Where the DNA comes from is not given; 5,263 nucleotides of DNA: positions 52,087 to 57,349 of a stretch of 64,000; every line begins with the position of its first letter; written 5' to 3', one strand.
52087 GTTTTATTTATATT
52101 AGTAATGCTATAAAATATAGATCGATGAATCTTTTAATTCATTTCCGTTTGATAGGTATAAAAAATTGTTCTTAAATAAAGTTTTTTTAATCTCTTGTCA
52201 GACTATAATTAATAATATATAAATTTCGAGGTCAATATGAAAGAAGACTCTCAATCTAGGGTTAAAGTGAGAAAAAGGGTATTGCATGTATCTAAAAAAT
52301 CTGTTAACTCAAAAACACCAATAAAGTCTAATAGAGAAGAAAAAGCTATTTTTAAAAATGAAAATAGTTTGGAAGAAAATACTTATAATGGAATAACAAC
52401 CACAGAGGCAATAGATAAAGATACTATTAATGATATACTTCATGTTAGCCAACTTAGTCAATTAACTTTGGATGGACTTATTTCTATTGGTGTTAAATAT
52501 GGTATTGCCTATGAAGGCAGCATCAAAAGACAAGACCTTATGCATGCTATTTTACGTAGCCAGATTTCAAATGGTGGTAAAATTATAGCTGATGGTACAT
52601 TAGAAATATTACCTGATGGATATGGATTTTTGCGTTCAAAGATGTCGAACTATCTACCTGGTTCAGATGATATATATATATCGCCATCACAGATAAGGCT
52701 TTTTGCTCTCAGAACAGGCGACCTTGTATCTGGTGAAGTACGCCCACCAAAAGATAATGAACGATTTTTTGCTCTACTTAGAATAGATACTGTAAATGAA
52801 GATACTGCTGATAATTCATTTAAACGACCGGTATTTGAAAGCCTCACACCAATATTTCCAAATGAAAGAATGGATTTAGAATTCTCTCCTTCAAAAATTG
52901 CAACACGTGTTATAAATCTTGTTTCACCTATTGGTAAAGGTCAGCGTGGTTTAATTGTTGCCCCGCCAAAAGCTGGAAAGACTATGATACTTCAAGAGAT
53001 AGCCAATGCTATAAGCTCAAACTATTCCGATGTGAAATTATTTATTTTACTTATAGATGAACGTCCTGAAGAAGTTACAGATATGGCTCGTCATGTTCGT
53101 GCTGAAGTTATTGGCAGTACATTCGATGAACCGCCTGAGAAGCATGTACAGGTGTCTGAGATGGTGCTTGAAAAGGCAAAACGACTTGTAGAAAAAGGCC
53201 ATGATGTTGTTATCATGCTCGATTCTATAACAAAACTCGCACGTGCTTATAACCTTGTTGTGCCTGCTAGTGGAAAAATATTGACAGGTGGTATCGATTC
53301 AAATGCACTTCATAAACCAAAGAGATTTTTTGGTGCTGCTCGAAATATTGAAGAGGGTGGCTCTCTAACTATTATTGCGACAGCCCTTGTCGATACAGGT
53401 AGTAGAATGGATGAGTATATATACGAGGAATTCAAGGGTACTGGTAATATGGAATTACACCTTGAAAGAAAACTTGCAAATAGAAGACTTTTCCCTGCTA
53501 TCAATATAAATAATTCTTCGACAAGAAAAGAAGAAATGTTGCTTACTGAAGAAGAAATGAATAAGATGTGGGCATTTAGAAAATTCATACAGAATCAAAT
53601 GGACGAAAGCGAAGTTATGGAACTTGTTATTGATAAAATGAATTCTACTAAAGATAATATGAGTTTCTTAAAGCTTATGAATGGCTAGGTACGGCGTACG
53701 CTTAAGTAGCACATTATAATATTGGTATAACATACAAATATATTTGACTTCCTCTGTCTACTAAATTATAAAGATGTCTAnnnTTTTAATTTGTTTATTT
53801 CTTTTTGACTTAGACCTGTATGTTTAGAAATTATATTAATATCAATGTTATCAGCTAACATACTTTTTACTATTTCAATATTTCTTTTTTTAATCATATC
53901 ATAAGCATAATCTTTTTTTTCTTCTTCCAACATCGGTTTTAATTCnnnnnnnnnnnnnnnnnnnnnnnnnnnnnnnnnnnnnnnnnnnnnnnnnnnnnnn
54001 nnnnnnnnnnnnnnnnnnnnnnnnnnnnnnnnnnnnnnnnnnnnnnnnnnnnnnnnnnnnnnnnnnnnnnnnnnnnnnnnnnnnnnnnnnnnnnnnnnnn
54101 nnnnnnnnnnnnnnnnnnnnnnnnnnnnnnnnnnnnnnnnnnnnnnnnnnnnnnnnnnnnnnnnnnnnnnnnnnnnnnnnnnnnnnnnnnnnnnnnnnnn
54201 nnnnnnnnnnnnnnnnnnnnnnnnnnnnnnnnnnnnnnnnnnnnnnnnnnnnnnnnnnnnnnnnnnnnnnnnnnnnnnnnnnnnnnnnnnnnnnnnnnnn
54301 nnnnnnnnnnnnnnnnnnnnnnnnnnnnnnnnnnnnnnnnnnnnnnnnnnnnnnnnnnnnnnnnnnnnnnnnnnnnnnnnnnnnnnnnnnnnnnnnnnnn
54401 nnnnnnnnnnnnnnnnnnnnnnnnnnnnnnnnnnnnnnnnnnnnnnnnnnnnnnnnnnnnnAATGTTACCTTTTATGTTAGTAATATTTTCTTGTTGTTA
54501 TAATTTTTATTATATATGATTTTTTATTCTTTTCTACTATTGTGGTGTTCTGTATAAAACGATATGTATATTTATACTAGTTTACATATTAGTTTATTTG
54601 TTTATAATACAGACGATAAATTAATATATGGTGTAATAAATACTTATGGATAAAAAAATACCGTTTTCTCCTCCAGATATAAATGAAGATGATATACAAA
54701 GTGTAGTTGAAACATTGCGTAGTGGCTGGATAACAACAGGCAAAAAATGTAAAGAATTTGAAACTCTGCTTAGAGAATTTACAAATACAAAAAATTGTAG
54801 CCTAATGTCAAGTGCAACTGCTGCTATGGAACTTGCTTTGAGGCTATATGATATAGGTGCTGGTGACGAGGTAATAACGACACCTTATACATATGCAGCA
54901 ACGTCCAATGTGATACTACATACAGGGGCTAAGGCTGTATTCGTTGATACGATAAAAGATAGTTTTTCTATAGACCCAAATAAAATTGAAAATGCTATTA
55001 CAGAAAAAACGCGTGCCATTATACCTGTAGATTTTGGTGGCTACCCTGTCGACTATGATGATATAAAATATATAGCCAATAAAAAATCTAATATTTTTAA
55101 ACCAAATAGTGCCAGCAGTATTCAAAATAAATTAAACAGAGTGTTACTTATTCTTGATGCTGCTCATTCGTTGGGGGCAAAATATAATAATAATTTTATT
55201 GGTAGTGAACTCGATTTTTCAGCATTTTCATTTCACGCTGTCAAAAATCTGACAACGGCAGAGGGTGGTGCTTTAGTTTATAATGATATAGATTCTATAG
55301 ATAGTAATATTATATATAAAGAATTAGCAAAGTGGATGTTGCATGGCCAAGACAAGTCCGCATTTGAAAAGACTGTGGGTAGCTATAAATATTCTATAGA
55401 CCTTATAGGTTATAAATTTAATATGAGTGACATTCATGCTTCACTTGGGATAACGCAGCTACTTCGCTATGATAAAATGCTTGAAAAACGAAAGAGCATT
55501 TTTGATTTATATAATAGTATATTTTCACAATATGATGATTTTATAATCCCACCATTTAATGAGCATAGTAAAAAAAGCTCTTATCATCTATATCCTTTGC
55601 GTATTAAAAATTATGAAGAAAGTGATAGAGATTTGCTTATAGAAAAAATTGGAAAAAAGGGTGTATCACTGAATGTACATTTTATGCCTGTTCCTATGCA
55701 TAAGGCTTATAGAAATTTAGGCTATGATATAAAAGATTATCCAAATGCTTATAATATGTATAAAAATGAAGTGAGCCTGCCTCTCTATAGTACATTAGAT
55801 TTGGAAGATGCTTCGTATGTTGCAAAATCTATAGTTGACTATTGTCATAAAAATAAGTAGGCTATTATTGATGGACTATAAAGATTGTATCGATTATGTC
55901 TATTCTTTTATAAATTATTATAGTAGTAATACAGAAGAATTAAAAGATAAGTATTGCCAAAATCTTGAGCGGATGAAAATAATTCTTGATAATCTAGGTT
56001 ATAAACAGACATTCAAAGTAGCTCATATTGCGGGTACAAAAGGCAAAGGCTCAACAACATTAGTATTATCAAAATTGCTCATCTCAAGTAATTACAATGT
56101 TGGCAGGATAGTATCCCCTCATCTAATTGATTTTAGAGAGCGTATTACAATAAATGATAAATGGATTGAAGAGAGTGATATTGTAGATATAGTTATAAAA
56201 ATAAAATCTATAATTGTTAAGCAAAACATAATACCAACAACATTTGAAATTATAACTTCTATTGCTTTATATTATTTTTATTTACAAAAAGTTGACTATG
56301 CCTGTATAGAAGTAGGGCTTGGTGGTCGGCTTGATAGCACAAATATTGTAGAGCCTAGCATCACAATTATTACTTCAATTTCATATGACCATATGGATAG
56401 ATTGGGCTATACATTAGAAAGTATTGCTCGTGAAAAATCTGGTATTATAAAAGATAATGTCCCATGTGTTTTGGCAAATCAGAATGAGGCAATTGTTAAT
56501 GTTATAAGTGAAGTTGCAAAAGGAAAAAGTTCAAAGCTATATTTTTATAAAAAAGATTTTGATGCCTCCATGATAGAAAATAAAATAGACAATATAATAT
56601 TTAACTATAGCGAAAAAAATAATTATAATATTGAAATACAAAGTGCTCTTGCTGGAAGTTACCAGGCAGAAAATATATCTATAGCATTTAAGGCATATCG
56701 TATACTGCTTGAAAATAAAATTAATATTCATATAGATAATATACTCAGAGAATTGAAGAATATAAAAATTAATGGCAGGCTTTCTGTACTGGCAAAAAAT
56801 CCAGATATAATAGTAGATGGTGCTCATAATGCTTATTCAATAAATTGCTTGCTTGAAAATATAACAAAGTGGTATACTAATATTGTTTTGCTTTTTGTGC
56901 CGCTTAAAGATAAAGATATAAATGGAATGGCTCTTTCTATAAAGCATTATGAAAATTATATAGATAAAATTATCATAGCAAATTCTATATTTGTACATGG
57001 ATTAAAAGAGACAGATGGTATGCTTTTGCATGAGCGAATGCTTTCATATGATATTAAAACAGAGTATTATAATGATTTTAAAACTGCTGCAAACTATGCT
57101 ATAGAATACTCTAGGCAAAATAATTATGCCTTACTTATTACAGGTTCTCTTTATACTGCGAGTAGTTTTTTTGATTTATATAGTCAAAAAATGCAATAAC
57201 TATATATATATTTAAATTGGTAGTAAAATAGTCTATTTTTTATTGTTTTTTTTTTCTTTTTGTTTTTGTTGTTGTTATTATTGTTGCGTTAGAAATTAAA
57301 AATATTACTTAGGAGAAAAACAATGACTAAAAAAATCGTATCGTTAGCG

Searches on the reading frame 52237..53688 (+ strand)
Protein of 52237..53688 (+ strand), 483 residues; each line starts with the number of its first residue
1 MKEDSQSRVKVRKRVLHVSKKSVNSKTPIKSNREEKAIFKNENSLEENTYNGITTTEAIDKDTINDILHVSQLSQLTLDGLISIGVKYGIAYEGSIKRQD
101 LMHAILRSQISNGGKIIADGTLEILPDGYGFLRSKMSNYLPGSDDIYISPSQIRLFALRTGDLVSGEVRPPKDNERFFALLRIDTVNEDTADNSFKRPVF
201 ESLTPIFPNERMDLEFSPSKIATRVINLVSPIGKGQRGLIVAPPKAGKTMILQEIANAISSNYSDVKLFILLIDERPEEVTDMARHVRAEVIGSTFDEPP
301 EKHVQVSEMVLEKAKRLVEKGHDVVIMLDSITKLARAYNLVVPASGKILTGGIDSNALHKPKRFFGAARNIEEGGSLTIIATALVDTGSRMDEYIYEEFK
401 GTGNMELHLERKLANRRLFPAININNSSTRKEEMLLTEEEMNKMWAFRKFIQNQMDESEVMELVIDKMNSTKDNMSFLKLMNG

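Call 92: search_protein_families(library=pfam, proteins=[window:52237-53688:+], max_evalue=0.00001)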
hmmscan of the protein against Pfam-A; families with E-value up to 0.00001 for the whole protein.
window:52237-53688:+ (483 aa): 2 families
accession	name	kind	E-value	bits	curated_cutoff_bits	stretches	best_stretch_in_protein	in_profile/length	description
PF07497.18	Rho_RNA_bind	-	1.3e-32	111.9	27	1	119-190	2-71/73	Rho termination factor, RNA-binding domain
PF00006.31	ATP-synt_ab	-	1e-26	94.3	29.5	1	223-428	2-212/213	ATP synthase alpha/beta family, nucleotide-binding domain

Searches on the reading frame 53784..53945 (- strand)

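Call 39: search_protein_families(library=pfam, proteins=[window:53784-53945:-], max_evalue=10)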
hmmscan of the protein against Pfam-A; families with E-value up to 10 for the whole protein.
seq(54 aa): 3 families
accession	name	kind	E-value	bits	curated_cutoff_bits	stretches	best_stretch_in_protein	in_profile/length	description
PF03975.18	CheD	-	0.048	14.2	25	1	15-46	60-90/108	CheD chemotactic sensory transduction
PF16509.11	KORA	-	0.08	13.6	26.7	1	18-53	15-50/84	TrfB plasmid transcriptional repressor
PF10109.15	Phage_TAC_7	-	0.19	12.2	25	1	16-54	27-63/79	Phage tail assembly chaperone proteins, E, or 41 or 14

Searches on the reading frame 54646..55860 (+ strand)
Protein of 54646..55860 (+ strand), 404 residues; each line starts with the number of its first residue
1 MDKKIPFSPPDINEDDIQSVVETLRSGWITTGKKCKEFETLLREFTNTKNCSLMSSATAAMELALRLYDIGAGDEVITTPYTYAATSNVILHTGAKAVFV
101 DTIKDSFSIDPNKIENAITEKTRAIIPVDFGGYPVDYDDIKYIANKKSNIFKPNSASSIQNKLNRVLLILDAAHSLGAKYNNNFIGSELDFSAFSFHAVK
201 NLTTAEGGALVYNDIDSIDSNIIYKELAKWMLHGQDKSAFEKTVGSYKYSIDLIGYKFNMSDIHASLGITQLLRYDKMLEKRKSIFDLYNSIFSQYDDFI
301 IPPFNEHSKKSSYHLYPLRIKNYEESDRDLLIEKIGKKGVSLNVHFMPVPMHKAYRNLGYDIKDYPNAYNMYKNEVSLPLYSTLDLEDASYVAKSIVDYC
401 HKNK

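Call 92: search_protein_families(library=pfam, proteins=[window:54646-55860:+], max_evalue=0.00001)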
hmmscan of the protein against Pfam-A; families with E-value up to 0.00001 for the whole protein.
window:54646-55860:+ (404 aa): 3 families
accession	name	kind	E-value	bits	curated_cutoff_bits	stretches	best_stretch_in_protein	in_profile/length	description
PF01041.23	DegT_DnrJ_EryC1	-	5.4e-98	329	19.8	1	11-396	2-359/360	DegT/DnrJ/EryC1/StrS aminotransferase family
PF01053.26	Cys_Met_Meta_PP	-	3.4e-06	26.3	27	1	36-125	55-141/381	Cys/Met metabolism PLP-dependent enzyme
PF00155.27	Aminotran_1_2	-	4.5e-06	26.5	19.7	1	36-125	45-150/361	Aminotransferase class I and II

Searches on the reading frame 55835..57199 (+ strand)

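Call 92: search_protein_families(library=pfam, proteins=[window:55835-57199:+], max_evalue=0.00001)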
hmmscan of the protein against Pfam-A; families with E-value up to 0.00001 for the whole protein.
window:55835-57199:+ (454 aa): 2 families
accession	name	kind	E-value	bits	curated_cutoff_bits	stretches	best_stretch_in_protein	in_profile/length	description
PF08245.18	Mur_ligase_M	-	6.8e-15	56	24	1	65-286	1-198/200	Mur ligase middle domain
PF02875.26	Mur_ligase_C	-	4.3e-08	34.5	28.4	1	314-438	1-126/127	Mur ligase, glutamate ligase domain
